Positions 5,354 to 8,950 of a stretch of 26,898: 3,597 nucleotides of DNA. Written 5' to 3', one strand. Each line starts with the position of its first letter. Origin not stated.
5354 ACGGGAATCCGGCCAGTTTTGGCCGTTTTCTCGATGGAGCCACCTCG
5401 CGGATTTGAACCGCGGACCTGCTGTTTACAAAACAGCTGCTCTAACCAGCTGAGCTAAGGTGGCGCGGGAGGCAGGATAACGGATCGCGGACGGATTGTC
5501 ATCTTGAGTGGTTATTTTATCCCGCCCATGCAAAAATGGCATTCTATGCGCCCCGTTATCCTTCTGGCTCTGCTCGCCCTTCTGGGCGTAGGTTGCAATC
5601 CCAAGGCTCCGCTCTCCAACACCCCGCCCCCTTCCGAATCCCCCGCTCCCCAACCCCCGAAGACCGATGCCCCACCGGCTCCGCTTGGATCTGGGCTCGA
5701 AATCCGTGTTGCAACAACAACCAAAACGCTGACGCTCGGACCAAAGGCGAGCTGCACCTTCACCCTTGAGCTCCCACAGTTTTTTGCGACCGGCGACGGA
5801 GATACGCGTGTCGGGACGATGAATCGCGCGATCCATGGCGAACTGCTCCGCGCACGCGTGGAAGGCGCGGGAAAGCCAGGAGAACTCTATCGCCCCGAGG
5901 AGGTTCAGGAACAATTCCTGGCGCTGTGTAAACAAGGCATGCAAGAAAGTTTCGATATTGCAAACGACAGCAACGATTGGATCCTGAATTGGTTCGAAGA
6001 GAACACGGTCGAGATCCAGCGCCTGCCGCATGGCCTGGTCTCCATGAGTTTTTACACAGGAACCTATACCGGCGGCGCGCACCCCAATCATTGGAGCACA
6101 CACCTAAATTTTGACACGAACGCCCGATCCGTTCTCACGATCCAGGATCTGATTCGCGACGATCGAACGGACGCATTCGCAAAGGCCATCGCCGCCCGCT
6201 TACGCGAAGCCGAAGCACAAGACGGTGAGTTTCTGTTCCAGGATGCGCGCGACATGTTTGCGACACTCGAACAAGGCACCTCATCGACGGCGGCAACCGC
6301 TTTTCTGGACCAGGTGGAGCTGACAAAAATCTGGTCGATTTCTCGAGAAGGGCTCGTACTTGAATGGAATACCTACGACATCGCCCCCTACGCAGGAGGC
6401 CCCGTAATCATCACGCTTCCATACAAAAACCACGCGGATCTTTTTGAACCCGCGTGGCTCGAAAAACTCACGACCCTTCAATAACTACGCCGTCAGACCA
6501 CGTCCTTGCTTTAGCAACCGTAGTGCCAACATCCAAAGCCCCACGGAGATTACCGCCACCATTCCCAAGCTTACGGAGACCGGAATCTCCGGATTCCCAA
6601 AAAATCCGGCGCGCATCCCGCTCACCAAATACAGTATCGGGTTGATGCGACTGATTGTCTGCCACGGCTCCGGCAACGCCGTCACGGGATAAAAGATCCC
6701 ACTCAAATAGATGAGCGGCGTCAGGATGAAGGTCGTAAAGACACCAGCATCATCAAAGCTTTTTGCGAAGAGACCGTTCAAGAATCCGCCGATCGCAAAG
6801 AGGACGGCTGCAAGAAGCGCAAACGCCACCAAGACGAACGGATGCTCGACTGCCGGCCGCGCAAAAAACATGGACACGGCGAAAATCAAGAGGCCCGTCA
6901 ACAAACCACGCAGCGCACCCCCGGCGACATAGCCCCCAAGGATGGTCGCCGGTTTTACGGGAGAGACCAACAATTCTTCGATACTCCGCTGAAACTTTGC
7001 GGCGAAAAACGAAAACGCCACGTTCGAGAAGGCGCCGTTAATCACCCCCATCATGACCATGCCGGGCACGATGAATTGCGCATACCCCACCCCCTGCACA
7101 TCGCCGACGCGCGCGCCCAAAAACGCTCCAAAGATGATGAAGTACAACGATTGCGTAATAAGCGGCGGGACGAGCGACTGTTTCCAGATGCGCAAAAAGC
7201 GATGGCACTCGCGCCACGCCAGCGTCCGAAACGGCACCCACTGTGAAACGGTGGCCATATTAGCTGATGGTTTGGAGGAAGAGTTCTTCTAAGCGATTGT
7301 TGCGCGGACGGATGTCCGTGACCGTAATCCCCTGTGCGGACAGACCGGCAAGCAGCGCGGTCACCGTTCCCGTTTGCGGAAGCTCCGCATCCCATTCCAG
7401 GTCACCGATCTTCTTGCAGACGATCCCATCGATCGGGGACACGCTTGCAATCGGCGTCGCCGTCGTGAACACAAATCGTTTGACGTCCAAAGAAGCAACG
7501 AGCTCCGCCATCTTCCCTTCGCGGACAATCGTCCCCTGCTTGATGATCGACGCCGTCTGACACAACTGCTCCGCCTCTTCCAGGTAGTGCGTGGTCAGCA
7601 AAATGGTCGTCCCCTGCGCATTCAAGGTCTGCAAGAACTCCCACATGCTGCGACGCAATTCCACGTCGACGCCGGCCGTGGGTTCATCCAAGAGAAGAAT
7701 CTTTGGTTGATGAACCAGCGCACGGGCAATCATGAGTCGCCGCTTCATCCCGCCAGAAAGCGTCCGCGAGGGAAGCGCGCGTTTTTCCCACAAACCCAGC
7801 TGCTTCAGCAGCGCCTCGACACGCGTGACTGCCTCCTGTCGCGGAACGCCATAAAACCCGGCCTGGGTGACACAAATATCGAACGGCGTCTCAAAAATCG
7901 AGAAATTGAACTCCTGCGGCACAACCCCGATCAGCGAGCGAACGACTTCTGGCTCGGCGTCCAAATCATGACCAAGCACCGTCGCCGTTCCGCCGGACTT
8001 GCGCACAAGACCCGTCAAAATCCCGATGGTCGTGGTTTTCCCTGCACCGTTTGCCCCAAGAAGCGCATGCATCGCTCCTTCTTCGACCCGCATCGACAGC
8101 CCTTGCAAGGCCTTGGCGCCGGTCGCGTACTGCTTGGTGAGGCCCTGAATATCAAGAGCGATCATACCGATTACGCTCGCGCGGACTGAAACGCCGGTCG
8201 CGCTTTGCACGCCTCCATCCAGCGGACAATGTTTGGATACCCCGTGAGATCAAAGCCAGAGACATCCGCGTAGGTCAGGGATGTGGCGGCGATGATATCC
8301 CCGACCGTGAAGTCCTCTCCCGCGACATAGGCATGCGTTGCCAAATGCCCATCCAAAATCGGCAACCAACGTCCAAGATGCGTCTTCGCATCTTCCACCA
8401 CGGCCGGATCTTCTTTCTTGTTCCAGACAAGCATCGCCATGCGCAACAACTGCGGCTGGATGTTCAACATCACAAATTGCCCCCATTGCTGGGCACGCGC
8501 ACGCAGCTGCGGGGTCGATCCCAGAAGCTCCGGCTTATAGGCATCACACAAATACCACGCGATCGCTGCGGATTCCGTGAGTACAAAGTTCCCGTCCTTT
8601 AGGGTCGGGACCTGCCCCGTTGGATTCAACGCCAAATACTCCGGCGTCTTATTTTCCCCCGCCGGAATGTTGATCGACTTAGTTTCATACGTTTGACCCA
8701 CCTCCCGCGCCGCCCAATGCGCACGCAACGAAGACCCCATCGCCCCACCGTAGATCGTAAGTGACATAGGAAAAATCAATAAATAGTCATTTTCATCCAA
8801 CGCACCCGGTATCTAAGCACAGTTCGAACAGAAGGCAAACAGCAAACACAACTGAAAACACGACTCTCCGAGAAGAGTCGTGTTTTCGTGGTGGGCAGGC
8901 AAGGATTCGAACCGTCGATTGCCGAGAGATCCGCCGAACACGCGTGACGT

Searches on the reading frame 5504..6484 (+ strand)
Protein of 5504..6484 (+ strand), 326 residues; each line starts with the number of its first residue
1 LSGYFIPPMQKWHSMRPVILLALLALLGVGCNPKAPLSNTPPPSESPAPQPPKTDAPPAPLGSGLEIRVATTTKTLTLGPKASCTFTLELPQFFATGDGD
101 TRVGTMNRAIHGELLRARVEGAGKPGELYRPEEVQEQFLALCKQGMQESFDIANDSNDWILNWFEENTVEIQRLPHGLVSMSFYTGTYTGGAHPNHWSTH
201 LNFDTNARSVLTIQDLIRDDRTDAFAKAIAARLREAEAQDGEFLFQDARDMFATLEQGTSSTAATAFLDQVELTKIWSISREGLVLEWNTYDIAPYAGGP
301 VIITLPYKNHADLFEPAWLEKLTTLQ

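Call 9: search_protein_families(library=pfam, proteins=[window:5504-6484:+], max_evalue=0.001)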
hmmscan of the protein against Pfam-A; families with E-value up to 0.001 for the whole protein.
window:5504-6484:+ (326 aa): 2 families
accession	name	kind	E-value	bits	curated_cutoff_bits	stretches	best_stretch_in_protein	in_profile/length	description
PF11738.13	DUF3298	-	2e-09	38.7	24.1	1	215-308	2-84/84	Protein of unknown function (DUF3298)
PF13739.11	PdaC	-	4.5e-06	28.1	29.1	1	134-195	33-94/95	Deacetylase PdaC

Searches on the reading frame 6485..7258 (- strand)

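Call 9: search_protein_families(library=pfam, proteins=[window:6485-7258:-], max_evalue=0.001)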
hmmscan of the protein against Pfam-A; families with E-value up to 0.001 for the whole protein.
window:6485-7258:- (257 aa): 2 families
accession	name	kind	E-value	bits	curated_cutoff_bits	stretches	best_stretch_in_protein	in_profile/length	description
PF01061.29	ABC2_membrane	-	5.9e-35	121.2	26.9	1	10-220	3-211/211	ABC-2 type transporter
PF12698.13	ABC2_membrane_3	-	1.4e-17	64.3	31.6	1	57-246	158-346/347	ABC-2 family transporter protein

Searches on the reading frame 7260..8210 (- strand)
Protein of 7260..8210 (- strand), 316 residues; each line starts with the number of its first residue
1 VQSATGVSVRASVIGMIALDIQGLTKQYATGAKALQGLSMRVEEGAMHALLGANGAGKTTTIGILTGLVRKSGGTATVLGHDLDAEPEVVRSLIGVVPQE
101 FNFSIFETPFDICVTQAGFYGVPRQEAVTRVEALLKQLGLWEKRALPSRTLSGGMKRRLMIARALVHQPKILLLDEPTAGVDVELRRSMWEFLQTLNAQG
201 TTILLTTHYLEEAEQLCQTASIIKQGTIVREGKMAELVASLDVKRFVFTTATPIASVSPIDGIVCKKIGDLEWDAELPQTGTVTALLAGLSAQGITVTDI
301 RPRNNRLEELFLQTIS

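Call 9: search_protein_families(library=pfam, proteins=[window:7260-8210:-], max_evalue=0.001)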
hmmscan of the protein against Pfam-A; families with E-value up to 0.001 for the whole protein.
window:7260-8210:- (316 aa): 2 families
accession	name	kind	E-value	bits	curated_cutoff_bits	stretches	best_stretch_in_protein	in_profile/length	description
PF00005.33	ABC_tran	-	3e-31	109.3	25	1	35-179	1-137/137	ABC transporter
PF13304.12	AAA_21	-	4.5e-11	43.8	27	1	144-208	231-298/304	AAA domain, putative AbiEii toxin, Type IV TA system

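Call 45: list_cluster_members(proteins=[P0001, window:7260-8210:-, window:17580-18680:-])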
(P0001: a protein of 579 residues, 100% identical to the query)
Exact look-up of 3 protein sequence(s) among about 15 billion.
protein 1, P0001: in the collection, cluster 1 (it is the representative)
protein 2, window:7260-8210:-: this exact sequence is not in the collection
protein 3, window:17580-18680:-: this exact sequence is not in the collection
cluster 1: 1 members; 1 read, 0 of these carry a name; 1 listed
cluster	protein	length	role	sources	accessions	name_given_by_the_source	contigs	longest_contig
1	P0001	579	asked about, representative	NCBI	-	-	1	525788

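Call 78: find_homologous_proteins(query=window:7260-8210:-, max_evalue=1e-60)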
Query window:7260-8210:- (316 aa): 7990 proteins with E <= 1e-60 among 8000 candidates; the best 120 are listed.
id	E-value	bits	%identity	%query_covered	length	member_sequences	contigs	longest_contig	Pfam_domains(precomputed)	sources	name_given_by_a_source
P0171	2.4e-190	649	100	95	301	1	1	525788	PF00005.34,PF13304.13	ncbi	-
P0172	2.2e-110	387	61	94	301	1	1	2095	PF00005.34,PF13304.13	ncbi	-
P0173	1.8e-109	384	63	94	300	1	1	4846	PF00005.34,PF13304.13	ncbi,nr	ncbi:MAG: ABC transporter ATP-binding protein [Candidatus Uhrbacteria bacterium]|nr:ABC transporter 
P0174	1.8e-108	381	63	94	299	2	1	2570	PF00005.34,PF13304.13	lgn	-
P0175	2.4e-107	377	61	94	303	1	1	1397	PF00005.34,PF13304.13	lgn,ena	-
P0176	1.0e-104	368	61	94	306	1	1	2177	PF00005.34,PF13304.13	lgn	-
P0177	2.2e-104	367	58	94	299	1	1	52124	PF00005.34,PF13304.13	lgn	-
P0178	6.8e-104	366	59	94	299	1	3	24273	PF00005.34,PF13304.13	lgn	-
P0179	1.5e-103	365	56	95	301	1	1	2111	PF00005.34,PF13304.13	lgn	-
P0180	4.7e-103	363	59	95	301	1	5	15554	PF00005.34,PF13304.13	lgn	-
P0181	9.2e-103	362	57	94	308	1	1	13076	PF00005.34,PF13304.13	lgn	-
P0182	1.0e-102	362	59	95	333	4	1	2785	PF00005.34,PF13304.13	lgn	-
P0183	1.7e-102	361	59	95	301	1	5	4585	PF00005.34,PF13304.13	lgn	-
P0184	2.6e-102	360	57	95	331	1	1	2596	PF00005.34,PF13304.13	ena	-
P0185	1.4e-101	358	57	95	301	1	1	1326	PF00005.34,PF13304.13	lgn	-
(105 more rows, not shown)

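Call 79: find_encoding_contigs(protein=P0171, flank=10000, max_places=1)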
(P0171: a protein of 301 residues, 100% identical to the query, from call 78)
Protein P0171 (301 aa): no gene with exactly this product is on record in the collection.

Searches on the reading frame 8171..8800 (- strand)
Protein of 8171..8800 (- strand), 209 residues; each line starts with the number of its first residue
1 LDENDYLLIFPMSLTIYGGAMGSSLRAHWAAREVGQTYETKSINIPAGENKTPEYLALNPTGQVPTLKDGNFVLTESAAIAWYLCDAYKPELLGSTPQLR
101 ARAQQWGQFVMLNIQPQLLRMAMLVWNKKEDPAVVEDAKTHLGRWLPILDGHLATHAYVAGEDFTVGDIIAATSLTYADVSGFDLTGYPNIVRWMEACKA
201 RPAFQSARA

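Call 9: search_protein_families(library=pfam, proteins=[window:8171-8800:-], max_evalue=0.001)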
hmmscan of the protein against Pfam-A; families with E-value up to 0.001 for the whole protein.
window:8171-8800:- (209 aa): 5 families
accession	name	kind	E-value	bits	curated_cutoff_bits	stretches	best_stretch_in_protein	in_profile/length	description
PF02798.26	GST_N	-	1.2e-15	58.1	20.9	1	12-84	1-74/76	Glutathione S-transferase, N-terminal domain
PF13409.12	GST_N_2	-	1.6e-15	57.9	25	1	24-86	5-69/70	Glutathione S-transferase, N-terminal domain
PF00043.30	GST_C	-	1.4e-12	48.1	20.7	1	124-202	13-93/93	Glutathione S-transferase, C-terminal domain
PF13417.12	GST_N_3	-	4.1e-11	43.5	22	1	26-90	12-73/75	Glutathione S-transferase, N-terminal domain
PF13410.11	GST_C_2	-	2.5e-09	37.5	24.9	1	133-197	2-69/69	Glutathione S-transferase, C-terminal domain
